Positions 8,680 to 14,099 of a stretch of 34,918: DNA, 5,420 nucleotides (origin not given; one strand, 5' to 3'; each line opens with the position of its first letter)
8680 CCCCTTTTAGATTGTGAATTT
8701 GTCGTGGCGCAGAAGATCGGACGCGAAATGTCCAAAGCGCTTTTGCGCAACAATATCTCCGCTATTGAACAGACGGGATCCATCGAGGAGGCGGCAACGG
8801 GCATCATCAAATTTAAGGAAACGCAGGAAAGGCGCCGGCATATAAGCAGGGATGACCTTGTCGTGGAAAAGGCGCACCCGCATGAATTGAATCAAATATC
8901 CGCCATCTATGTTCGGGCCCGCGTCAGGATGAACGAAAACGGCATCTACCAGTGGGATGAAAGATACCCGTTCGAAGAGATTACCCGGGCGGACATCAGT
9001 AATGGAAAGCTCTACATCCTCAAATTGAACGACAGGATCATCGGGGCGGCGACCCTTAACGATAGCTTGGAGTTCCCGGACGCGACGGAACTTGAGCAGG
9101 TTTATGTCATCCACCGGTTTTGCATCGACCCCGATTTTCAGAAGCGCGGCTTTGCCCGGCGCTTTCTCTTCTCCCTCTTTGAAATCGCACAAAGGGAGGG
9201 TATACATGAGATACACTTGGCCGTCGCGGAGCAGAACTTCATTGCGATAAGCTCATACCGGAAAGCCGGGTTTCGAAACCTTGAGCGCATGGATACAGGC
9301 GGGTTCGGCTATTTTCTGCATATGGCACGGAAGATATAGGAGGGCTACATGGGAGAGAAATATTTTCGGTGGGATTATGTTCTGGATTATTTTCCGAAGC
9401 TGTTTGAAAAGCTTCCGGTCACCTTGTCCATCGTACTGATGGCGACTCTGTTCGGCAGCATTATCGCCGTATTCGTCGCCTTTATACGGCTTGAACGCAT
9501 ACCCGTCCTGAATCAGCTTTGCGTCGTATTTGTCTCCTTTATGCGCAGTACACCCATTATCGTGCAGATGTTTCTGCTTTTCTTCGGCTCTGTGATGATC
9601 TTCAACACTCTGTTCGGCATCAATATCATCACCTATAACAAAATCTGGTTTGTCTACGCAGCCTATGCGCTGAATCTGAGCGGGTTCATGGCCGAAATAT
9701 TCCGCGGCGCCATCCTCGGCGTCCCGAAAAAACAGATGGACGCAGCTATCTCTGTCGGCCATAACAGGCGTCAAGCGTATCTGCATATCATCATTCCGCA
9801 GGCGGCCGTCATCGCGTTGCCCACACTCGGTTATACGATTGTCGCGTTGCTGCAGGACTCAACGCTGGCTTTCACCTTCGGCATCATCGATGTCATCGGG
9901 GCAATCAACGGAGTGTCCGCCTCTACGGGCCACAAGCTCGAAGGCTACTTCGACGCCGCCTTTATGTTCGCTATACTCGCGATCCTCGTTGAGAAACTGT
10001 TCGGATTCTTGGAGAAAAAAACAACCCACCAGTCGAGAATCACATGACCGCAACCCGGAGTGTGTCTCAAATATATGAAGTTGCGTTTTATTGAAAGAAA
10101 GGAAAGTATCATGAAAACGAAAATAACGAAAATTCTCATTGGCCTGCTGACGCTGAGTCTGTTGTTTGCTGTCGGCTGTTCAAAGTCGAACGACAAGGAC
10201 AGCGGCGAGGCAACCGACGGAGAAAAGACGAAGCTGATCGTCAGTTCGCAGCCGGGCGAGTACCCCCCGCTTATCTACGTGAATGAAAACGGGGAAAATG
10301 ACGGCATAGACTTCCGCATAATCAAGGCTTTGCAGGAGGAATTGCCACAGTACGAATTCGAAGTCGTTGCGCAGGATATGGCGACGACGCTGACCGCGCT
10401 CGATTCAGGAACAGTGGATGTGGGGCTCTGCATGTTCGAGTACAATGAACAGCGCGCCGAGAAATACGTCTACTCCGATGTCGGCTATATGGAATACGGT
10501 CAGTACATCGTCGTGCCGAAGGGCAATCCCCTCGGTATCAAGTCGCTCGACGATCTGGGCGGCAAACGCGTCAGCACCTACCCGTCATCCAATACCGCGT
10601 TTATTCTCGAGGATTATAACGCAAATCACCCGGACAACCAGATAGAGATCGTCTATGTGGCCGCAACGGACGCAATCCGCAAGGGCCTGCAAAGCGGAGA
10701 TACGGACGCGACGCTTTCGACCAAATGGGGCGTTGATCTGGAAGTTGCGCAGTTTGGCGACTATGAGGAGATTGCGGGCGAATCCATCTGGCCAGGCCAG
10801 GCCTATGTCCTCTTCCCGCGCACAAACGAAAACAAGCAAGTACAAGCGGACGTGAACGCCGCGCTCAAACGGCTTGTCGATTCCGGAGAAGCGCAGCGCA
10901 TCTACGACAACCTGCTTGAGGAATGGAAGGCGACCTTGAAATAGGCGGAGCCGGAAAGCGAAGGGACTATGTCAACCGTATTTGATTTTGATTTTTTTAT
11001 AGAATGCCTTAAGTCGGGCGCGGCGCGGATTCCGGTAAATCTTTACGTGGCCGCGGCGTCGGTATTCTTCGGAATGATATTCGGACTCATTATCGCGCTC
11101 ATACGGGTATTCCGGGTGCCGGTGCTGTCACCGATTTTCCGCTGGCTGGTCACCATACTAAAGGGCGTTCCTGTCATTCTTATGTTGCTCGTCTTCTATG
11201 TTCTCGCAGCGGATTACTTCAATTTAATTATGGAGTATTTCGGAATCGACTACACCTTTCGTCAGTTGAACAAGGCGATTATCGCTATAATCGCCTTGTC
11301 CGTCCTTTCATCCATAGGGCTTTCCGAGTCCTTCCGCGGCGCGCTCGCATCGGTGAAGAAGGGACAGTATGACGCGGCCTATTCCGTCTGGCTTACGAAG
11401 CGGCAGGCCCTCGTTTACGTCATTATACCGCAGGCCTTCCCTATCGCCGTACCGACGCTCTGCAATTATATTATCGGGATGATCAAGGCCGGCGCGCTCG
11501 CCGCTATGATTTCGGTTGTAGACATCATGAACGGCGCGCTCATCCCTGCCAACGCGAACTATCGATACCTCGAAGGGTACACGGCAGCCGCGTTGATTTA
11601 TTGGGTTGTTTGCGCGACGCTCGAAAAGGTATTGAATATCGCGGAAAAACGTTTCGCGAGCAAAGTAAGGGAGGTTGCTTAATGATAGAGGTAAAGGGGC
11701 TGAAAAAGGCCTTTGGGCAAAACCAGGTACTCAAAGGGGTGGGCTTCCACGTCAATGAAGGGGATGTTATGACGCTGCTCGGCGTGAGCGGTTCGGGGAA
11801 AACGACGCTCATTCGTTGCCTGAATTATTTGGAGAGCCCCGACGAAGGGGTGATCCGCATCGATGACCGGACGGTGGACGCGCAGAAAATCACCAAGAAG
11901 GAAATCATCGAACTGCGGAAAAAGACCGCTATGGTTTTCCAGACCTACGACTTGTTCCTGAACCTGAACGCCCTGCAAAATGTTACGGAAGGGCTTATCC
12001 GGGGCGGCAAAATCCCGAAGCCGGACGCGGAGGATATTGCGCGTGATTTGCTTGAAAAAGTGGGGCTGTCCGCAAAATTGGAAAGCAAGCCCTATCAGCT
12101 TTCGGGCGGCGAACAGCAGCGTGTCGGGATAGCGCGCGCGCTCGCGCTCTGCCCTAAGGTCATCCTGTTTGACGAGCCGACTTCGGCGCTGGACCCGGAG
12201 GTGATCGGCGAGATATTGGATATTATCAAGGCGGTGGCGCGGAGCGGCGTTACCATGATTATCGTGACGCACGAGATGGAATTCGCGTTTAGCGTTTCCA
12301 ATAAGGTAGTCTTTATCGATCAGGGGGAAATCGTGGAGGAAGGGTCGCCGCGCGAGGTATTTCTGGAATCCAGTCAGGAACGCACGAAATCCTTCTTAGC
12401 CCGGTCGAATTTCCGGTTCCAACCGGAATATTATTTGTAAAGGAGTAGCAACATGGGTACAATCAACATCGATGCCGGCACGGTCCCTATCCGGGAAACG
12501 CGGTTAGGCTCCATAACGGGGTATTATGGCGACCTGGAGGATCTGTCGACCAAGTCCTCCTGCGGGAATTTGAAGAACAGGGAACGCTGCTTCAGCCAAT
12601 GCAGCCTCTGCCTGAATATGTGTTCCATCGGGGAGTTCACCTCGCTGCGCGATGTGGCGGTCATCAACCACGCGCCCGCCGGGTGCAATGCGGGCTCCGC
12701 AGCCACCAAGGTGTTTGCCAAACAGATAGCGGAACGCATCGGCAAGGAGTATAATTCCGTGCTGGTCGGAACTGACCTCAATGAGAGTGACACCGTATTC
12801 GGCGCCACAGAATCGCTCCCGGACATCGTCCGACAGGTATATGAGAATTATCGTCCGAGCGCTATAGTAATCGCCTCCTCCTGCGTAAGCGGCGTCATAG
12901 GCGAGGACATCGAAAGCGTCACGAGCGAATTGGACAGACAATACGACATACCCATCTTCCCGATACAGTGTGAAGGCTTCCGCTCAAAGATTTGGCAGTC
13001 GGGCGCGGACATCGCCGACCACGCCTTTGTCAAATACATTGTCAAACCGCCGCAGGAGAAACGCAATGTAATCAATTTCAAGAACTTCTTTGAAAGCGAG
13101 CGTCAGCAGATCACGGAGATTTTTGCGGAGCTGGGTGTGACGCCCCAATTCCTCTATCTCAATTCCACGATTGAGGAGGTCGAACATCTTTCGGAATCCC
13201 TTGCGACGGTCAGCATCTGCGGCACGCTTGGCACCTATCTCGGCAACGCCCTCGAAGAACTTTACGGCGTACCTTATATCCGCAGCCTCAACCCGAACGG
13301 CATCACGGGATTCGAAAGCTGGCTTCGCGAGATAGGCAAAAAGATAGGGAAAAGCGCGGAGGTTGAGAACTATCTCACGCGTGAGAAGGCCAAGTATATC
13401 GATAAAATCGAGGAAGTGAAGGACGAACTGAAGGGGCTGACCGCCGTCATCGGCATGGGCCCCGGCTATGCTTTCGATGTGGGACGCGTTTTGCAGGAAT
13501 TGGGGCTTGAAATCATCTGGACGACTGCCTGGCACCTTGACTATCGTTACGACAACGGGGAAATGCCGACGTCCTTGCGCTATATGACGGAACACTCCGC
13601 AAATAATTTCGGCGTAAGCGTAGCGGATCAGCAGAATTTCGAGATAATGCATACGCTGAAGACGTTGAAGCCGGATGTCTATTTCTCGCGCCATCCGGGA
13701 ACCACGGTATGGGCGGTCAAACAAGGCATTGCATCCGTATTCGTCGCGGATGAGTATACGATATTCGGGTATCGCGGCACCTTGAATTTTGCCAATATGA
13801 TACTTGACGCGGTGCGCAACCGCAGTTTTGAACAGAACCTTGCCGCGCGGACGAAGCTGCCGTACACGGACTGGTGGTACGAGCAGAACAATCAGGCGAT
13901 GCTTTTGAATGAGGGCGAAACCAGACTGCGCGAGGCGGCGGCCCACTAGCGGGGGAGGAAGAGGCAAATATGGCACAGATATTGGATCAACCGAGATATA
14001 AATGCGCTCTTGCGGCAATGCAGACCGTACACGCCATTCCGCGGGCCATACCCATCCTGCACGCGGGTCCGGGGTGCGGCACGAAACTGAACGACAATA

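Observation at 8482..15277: Operon architecture mirrors aerobic S-substituted-cysteine salvage operons, with a nitrogenase-like reductase where the O2-dependent monooxygenase would be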

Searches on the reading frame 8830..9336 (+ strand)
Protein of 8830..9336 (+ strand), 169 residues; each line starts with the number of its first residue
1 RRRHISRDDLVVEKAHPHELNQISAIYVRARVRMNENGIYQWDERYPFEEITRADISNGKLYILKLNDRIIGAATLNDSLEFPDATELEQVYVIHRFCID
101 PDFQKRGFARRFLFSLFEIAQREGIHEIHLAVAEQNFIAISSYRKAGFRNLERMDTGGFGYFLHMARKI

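Call 52: search_solved_structures(query=window:8830-9336:+, max_evalue=0.01, show_alignments=1)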
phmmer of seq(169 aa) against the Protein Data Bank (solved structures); distinct sequences matched with E-value up to 0.01: 21.
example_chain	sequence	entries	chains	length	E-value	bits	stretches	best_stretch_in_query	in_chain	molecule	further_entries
3h4q_A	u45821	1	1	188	3.8e-08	36.8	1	18-149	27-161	putative acetyltransferase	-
1wwz_A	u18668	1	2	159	8.3e-07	32.5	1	19-152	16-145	hypothetical protein PH1933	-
2fia_A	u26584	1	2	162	5.6e-06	29.8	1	15-161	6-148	acetyltransferase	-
2cnm_A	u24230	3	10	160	3.1e-05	27.3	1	93-150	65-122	MODIFICATION OF 30S RIBOSOMAL SUBUNIT PROTEIN S18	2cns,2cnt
5isv_A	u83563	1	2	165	9e-05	25.8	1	93-150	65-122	Ribosomal-protein-alanine acetyltransferase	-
1tiq_A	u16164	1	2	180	0.00044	23.6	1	62-149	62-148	Protease synthase and sporulation negative regulatory protein PAI 1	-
2pc1_A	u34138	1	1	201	0.00053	23.3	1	10-119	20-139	Acetyltransferase, GNAT family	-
2ae6_A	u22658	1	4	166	0.00057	23.2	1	96-149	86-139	acetyltransferase, GNAT family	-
4qc6_A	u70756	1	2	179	0.00084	22.7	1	82-154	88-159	Bifunctional AAC/APH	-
4mbu_A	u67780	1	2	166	0.0025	21.1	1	12-164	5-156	Similar to N-acetyltransferase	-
6vfm_A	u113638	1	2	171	0.0027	21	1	46-149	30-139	Spermidine N1-acetyltransferase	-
3fb3_A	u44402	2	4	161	0.0044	20.4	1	60-154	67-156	N-acetyltransferase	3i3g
3k9u_A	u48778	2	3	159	0.0048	20.2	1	80-159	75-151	PaiA Acetyltransferase | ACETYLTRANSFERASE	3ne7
8yv7_A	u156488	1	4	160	0.005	20.2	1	90-159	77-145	Thialysine N-epsilon-acetyltransferase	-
3f0a_A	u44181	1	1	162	0.005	20.2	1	80-159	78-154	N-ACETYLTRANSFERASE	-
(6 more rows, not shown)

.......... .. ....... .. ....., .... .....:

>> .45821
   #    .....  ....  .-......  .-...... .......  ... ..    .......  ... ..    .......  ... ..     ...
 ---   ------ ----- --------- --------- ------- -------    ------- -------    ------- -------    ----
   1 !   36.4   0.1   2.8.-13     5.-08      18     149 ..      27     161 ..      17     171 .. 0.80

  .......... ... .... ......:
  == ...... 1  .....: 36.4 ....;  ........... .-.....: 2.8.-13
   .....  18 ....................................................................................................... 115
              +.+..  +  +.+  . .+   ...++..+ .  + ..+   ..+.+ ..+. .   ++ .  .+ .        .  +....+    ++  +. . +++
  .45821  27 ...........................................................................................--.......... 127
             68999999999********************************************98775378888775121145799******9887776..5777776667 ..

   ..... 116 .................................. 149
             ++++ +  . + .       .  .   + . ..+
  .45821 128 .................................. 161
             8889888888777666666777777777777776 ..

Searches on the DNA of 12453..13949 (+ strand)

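Call 102: search_rna_families(sources=[L039, L050, L053, L058, L060, L071, L036], threshold=gathering)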
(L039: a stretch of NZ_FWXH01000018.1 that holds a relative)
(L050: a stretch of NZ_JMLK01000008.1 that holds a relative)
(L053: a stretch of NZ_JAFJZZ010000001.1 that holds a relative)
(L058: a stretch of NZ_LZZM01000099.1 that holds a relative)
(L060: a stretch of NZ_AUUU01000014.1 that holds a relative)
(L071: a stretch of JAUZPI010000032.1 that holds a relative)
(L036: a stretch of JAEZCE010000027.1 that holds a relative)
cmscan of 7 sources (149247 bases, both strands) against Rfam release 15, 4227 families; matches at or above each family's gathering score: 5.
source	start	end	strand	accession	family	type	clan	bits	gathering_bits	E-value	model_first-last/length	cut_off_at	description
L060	18092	18317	+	RF00230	T-box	Cis-reg; leader;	-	105.8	93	5.5e-22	1-219/219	no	T-box leader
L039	248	355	+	RF00162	SAM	Cis-reg; riboswitch;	CL00012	81.9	44.4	2.2e-17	1-108/108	no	SAM riboswitch aptamer (S box leader)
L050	1854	1961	+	RF00162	SAM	Cis-reg; riboswitch;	CL00012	81.8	44.4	2.3e-17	1-108/108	no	SAM riboswitch aptamer (S box leader)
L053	18748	18847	-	RF00504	Glycine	Cis-reg; riboswitch;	CL00125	57.6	32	6.7e-09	1-94/94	no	Glycine riboswitch aptamer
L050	3994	4064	-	RF00049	SNORD36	Gene; snRNA; snoRNA; CD-box;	CL00051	31.8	30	0.92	1-77/77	no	Small nucleolar RNA SNORD36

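Call 103: search_rna_families(sources=[L002, L011, L014, L015, L018, L033, L035], threshold=gathering)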
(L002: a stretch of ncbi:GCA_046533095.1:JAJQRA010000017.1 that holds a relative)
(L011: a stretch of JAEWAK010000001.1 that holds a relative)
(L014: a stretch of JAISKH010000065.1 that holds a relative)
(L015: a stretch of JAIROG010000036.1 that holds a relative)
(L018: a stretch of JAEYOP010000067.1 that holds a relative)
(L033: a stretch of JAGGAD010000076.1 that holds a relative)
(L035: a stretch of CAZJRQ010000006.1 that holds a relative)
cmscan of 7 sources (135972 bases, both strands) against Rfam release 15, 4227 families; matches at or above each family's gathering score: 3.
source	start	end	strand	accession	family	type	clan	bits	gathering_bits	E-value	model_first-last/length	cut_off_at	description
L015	6317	6390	-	RF00005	tRNA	Gene; tRNA;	CL00001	69.6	29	8.6e-13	1-71/71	no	tRNA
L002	14191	14262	-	RF00005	tRNA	Gene; tRNA;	CL00001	66.1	29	7.9e-12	1-71/71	no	tRNA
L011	1383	1454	+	RF00005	tRNA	Gene; tRNA;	CL00001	54.7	29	1.1e-08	1-71/71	no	tRNA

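Call 105: search_rna_families(source=L060, start=17900, end=18500, threshold=gathering, show_alignments=1)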
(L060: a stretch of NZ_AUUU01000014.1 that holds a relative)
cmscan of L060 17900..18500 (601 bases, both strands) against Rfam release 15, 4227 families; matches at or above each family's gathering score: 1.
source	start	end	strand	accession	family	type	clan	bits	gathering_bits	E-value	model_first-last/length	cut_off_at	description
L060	18092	18317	+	RF00230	T-box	Cis-reg; leader;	-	105.8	93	2.2e-24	1-219/219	no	T-box leader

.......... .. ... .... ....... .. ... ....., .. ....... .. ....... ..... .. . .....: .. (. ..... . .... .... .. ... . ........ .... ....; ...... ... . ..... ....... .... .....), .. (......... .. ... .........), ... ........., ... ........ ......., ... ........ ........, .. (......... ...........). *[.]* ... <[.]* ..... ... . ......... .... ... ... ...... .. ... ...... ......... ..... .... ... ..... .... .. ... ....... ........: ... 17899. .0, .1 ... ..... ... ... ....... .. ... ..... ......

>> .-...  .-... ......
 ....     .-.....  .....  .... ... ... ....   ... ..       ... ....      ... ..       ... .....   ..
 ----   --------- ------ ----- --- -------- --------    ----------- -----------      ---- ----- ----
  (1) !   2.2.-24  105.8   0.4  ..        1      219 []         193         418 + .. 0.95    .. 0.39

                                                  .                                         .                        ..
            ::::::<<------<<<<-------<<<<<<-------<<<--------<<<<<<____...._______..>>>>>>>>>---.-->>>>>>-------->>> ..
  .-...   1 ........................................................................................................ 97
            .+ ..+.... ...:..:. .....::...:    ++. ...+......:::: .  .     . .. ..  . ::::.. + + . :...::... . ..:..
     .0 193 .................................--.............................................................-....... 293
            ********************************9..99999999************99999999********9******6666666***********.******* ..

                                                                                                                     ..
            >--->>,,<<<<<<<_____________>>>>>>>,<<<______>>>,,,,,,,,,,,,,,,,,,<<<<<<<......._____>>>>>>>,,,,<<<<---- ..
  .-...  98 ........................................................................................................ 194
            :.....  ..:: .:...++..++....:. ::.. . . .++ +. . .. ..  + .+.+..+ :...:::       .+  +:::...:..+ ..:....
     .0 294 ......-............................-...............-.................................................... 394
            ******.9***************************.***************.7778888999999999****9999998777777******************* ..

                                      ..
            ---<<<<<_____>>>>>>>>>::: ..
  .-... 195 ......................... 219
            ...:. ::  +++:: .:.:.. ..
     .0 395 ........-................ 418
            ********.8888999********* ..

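Call 106: search_rna_families(sources=[L038, L043, L052, L069, L068, L020, L012], threshold=gathering)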
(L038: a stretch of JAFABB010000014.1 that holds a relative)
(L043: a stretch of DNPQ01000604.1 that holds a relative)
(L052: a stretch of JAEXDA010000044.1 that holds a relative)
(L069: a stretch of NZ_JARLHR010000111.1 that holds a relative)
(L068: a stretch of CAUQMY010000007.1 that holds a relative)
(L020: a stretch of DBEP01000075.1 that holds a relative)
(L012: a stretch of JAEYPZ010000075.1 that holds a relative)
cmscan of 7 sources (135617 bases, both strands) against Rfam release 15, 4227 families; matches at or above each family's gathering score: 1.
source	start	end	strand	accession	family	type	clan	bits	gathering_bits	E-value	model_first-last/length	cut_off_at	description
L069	14781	15007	+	RF00230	T-box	Cis-reg; leader;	-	102.9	93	2.9e-21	1-219/219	no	T-box leader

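Call 107: search_rna_families(sources=[L055, L056, L061, L065, L067, L064, L017, L006], threshold=gathering)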
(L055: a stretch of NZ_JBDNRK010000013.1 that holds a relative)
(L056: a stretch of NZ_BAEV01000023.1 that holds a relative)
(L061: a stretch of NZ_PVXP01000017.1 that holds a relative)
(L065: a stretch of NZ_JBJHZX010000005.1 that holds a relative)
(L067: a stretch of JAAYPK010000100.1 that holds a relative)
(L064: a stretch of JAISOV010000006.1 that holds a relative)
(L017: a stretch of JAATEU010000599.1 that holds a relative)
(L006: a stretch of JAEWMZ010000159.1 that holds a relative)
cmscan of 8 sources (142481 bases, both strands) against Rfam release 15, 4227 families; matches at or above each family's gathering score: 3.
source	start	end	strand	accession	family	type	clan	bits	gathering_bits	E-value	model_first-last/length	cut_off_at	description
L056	18612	18725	+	RF00162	SAM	Cis-reg; riboswitch;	CL00012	82.7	44.4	1.2e-17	1-108/108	no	SAM riboswitch aptamer (S box leader)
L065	13205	13309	+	RF00162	SAM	Cis-reg; riboswitch;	CL00012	71.8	44.4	1.7e-14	1-108/108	no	SAM riboswitch aptamer (S box leader)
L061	14540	14649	+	RF00162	SAM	Cis-reg; riboswitch;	CL00012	71.4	44.4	2.3e-14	1-108/108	no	SAM riboswitch aptamer (S box leader)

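Call 108: search_rna_families(sources=[L009, L013, L048, L031, L005, L008, L026, L037], threshold=gathering)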
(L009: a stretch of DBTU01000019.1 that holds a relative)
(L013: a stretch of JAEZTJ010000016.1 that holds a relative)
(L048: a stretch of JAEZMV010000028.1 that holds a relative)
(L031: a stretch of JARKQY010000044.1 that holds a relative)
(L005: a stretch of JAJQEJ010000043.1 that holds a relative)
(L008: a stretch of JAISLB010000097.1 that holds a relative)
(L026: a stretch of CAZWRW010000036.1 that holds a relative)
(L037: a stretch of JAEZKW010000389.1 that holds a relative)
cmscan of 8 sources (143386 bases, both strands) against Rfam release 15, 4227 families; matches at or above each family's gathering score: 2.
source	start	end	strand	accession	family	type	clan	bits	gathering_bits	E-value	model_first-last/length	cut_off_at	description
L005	7640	7825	-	RF00174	Cobalamin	Cis-reg; riboswitch;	CL00101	58.5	31.5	1.4e-11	1-189/189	no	Cobalamin riboswitch aptamer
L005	20803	20891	-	RF00005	tRNA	Gene; tRNA;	CL00001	57.7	29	1.7e-09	1-71/71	no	tRNA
